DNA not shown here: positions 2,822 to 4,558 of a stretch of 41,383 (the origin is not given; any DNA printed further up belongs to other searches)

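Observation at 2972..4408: PAS-PAS sensor fused to a catalytically dead HisKA_3/HATPase core (pseudo-histidine kinase)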

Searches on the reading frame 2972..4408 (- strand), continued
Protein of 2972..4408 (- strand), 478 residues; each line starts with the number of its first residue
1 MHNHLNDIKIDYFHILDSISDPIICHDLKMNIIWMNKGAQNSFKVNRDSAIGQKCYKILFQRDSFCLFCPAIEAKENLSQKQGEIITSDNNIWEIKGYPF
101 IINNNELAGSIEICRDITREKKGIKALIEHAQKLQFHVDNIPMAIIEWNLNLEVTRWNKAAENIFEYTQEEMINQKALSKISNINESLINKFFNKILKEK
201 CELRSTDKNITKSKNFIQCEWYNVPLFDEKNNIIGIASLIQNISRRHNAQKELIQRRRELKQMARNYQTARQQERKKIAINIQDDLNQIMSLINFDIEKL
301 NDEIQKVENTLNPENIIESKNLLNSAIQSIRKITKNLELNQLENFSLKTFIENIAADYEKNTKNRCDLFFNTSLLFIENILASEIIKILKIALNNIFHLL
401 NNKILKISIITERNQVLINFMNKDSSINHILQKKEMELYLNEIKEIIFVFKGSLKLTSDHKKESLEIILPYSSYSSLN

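Call 48: predict_structure(alignment_id=A2)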
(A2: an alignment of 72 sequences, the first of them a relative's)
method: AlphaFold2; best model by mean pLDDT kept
length: 478 residues; sequences in the alignment: 72
mean_pLDDT: 86.6   pTM: 0.60
mean pLDDT of the five models: 86.6, 85.4, 85.0, 84.3, 83.6
residues with pLDDT >= 90: 285; 70-90: 126; 50-70: 61; < 50: 6
segments of 3 or more residues with pLDDT < 50: 475-478
pLDDT, mean of each block of 10 residues (from residue 1): 56 91 93 96 95 90 59 66 88 92 89 95 97 97 98 97 98 95 91 96 97 98 98 98 97 97 93 83 79 78 65 71 74 61 73 93 94 76 92 89 89 93 69 84 93 91 92 54
secondary structure, 60 per line:
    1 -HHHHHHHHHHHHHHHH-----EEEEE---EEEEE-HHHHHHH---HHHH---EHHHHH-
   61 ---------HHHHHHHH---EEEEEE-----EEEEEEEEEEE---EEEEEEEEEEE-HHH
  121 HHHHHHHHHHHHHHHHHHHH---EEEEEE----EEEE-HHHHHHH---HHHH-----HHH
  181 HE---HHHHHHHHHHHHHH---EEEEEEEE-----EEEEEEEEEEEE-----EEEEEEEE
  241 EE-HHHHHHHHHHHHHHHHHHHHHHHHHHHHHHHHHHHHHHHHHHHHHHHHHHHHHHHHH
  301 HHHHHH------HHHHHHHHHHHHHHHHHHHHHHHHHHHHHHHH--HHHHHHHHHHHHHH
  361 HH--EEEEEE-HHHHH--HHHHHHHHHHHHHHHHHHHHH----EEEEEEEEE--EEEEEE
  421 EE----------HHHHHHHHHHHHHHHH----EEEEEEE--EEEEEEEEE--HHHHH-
elements in order: H2-17 E23-27 E31-35 H37-43 H47-50 H55-59 H70-77 E81-86 E92-102 E106-116 H118-140 E144-149 E154-157 H159-165 H169-172 H178-181 H186-199 E203-210 E216-227 E233-242 H244-306 H313-344 H347-362 E365-370 H372-376 H379-399 E404-412 E415-422 H433-448 E453-459 E462-470 H473-477

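Call 50: fold_search(model_id=the predicted structure, library=pdb)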
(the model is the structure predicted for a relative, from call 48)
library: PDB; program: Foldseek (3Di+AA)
matches with E <= 10: 1549; with E <= 0.001: 878
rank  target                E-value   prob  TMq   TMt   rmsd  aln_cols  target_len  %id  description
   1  9a5d_A                2.4e-21  1.00  0.23  0.19  37.3       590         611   12  Integrative model of WALK-YYCH by crosslinking MS and deep learning (released 2024-09-18)
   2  6ph4_B                5.8e-20  1.00  0.35  0.36  21.2       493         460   12  Full length LOV-PAS-HK construct from the LOV-HK sensory protein from Brucella abortus (light-adapted, construct 15-48 (released 2020-12-30)
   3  9qq6_A                2.0e-18  1.00  0.40  0.39  18.2       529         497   13  Structure of the Azotobacter vinelandii NifL-NifA complex (released 2025-06-18)
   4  9cmf_A                1.7e-16  1.00  0.34  0.23   6.1       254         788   13  Substrate bound DosP (released 2024-11-20)
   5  4gcz_B                2.4e-16  1.00  0.28  0.35  19.4       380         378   14  Structure of a blue-light photoreceptor (released 2013-06-19)
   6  4gcz_A                2.6e-16  1.00  0.28  0.37  22.0       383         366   11  Structure of a blue-light photoreceptor (released 2013-06-19)
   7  8a6x_B                3.5e-16  1.00  0.28  0.35  16.8       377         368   13  Crystal structure of a chimeric LOV-Histidine kinase SB2F1 (asymmetrical variant, trigonal form with long c axis) (released 2024-01-10)
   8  9bgv_A                7.5e-16  1.00  0.36  0.24   5.7       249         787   14  DosP R97A straight form (released 2024-11-20)
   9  8a52_A                8.4e-16  1.00  0.27  0.35  16.8       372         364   13  Crystal structure of a chimeric LOV-Histidine kinase SB2F1 (asymmetrical variant, trigonal form with long c-axis) (released 2023-12-27)
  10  8isj_A                2.4e-15  1.00  0.25  0.15  27.3       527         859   12  Pr conformer of Arabidopsis thaliana phytochrome A - AtphyA-Pr (released 2023-08-09)
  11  8a7f_A                2.8e-15  1.00  0.27  0.34  16.8       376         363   12  Crystal structure of a chimeric LOV-Histidine kinase SB2F1-I66R mutant (asymmetrical variant, trigonal form with long  (released 2024-01-10)
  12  8a3u                  4.0e-15  1.00  0.28  0.36  17.0       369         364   13  Crystal structure of a chimeric LOV-Histidine kinase SB2F1 (symmetrical variant, trigonal form with short c-axis) (released 2023-12-20)
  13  9ce0_B                4.2e-15  1.00  0.32  0.21   6.6       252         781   13  DosP Apo Bent form (released 2024-11-20)
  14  9cdr_A                4.5e-15  1.00  0.34  0.23   6.1       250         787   14  DosP Apo straight form (released 2024-11-20)
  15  9bkv_B                5.3e-15  1.00  0.36  0.23   5.9       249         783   14  DosP R97A bent form (released 2024-11-20)
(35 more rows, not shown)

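Call 67: list_cluster_members(proteins=[P0001, P0007, P0144])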
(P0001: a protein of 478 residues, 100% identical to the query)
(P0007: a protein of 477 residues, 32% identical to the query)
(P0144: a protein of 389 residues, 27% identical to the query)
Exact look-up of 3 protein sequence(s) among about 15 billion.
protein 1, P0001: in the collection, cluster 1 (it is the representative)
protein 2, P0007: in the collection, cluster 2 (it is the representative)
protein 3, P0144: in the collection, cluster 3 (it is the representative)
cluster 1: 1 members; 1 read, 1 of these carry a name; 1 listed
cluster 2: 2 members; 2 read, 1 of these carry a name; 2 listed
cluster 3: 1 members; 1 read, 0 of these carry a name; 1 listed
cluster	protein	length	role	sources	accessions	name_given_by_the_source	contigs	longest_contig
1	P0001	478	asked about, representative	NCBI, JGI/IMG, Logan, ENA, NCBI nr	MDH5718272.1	MAG: PAS domain-containing protein [Spirochaetia bacterium] | PAS domain-containing protein [Spirochaetia bacterium]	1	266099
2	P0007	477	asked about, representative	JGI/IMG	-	-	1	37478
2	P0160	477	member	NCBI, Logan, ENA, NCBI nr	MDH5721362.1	MAG: PAS domain-containing protein [Spirochaetia bacterium] | PAS domain-containing protein [Spirochaetia bacterium]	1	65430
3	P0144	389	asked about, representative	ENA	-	-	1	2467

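Call 68: find_encoding_contigs(protein=P0160, flank=10000, max_places=3)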
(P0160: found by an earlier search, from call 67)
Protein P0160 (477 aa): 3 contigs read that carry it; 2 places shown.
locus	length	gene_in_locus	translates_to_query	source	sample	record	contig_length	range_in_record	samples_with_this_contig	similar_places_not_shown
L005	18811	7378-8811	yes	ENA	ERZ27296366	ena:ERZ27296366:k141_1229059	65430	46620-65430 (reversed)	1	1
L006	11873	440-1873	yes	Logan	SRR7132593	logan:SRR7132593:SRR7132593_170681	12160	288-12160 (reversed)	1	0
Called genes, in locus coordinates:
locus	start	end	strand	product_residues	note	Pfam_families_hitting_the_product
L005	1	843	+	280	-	?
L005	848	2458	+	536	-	PF19572:PorV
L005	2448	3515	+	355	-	-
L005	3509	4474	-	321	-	PF01545:Cation_efflux, PF16916:ZT_dimer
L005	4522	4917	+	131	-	PF14489:QueF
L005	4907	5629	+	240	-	PF02517:Rce1-like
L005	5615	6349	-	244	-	PF01479:S4, PF00849:PseudoU_synth_2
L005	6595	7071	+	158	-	-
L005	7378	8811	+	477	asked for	PF13188:PAS_8 (faint), PF13596:PAS_10 (weak), PF13426:PAS_9 (weak), PF00989:PAS, PF08448:PAS_4, PF13426:PAS_9 (weak), PF13596:PAS_10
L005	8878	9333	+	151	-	PF00572:Ribosomal_L13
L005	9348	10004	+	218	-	PF00380:Ribosomal_S9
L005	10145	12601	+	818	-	-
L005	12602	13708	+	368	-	PF03130:HEAT_PBS (faint), PF13646:HEAT_2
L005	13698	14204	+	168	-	-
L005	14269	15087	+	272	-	PF01969:Ni_insertion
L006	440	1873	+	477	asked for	PF13188:PAS_8 (faint), PF13596:PAS_10 (weak), PF13426:PAS_9 (weak), PF00989:PAS, PF08448:PAS_4, PF13426:PAS_9 (weak), PF13596:PAS_10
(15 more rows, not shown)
